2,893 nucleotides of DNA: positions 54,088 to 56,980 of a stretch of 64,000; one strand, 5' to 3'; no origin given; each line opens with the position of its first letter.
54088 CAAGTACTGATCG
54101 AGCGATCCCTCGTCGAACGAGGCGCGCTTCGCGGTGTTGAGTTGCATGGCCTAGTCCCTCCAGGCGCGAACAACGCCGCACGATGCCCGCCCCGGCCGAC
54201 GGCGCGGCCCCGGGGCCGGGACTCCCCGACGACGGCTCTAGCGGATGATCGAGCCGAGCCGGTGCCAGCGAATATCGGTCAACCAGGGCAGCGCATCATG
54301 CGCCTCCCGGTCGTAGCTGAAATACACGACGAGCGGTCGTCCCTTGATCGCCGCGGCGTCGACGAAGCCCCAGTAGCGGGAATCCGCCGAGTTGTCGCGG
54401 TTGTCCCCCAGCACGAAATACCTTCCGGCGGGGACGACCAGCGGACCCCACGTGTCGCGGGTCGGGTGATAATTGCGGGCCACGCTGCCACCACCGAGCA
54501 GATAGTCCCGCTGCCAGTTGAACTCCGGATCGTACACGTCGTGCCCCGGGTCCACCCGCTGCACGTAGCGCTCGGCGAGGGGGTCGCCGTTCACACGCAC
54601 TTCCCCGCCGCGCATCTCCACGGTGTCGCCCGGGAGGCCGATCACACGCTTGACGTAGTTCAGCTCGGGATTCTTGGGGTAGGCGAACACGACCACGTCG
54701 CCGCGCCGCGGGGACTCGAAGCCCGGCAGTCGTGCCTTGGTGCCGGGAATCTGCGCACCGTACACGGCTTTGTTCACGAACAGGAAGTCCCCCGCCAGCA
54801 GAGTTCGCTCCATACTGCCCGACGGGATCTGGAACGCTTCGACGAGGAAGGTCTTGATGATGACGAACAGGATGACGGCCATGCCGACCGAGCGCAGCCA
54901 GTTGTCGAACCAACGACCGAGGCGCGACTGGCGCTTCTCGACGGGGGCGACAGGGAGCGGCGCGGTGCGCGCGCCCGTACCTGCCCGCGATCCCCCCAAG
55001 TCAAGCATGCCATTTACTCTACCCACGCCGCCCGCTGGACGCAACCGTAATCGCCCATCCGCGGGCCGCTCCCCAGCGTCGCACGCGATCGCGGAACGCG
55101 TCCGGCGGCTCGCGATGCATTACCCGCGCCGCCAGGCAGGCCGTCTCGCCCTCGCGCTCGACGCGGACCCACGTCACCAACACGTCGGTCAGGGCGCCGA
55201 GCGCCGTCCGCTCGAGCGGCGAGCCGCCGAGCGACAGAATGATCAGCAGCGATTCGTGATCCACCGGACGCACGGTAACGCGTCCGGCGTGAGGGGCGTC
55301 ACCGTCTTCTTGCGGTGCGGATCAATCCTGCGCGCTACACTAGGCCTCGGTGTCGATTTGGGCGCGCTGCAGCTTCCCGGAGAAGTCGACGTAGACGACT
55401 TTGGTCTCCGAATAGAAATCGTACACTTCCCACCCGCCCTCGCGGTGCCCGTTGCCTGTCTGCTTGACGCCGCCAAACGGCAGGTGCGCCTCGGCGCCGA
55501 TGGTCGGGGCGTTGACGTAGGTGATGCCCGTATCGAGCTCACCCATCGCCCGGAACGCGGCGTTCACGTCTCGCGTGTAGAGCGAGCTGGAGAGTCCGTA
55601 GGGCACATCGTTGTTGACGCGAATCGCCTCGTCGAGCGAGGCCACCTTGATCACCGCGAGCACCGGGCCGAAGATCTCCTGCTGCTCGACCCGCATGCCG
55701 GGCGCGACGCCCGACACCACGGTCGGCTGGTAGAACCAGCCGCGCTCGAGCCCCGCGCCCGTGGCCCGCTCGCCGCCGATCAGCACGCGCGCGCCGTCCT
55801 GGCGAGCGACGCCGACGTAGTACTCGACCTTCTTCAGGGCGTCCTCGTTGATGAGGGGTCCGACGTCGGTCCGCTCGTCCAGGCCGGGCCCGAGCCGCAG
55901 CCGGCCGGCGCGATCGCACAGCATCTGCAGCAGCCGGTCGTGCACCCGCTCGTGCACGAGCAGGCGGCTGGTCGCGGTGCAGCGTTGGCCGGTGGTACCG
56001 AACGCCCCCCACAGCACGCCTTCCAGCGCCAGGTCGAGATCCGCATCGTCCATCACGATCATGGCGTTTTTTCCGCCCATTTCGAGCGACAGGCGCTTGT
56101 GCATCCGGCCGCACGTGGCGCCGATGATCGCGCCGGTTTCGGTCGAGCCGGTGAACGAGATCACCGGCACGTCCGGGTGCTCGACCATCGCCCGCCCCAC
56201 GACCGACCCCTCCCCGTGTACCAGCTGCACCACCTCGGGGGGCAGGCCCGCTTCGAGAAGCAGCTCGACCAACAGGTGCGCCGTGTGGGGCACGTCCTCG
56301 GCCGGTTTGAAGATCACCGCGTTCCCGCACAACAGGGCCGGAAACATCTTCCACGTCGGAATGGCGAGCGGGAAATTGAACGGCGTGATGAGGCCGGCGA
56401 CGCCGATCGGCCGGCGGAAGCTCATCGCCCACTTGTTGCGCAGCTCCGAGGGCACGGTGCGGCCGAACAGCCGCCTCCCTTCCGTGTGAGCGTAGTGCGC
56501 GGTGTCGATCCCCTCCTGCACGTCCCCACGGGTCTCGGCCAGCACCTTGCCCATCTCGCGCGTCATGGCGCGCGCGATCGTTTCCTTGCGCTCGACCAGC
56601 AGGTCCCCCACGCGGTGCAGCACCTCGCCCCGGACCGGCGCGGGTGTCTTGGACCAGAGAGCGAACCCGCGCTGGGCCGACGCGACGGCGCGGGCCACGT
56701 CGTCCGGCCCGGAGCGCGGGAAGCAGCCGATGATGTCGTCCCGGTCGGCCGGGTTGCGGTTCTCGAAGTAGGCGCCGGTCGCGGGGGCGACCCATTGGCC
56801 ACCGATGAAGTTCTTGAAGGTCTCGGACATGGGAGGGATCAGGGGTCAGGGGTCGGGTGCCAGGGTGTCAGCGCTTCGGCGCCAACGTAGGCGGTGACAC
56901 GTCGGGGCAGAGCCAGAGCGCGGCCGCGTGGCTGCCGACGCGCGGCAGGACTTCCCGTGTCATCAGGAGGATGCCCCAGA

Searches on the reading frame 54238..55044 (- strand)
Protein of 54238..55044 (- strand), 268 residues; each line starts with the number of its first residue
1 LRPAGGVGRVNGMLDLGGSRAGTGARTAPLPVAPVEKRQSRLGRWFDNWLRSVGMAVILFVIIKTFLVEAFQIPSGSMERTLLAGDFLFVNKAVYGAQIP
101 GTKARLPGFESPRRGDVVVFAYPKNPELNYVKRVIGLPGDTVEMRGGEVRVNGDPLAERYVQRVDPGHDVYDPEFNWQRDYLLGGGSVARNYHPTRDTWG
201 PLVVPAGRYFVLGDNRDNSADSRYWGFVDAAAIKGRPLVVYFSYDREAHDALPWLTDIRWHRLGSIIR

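Call 9: search_protein_families(library=pfam, proteins=[window:54238-55044:-], max_evalue=0.001)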
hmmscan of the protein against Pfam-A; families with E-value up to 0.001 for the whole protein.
window:54238-55044:- (268 aa): 1 family
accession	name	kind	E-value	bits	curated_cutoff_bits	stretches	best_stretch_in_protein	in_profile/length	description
PF10502.14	Peptidase_S26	-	7.1e-52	176.2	22.9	1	48-241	3-167/168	Signal peptidase, peptidase S26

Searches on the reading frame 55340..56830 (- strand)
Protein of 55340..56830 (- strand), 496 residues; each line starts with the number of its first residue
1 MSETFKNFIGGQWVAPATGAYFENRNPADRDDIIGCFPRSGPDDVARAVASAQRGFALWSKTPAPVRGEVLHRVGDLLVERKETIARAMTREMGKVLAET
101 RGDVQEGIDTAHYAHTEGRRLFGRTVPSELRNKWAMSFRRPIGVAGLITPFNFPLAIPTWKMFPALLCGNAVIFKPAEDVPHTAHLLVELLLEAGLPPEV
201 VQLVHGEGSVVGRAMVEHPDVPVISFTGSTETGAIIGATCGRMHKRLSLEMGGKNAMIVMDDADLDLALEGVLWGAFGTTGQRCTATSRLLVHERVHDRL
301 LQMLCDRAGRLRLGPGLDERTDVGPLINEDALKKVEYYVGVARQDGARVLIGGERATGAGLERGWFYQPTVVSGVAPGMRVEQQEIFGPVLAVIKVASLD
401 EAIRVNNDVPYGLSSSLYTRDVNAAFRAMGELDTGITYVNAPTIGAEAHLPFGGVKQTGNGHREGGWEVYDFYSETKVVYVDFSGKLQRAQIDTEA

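Call 9: search_protein_families(library=pfam, proteins=[window:55340-56830:-], max_evalue=0.001)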
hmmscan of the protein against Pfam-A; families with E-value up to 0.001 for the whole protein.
window:55340-56830:- (496 aa): 1 family
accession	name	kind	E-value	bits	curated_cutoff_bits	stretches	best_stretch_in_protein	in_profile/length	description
PF00171.27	Aldedh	-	6.4e-164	546.3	23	1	13-479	1-461/461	Aldehyde dehydrogenase family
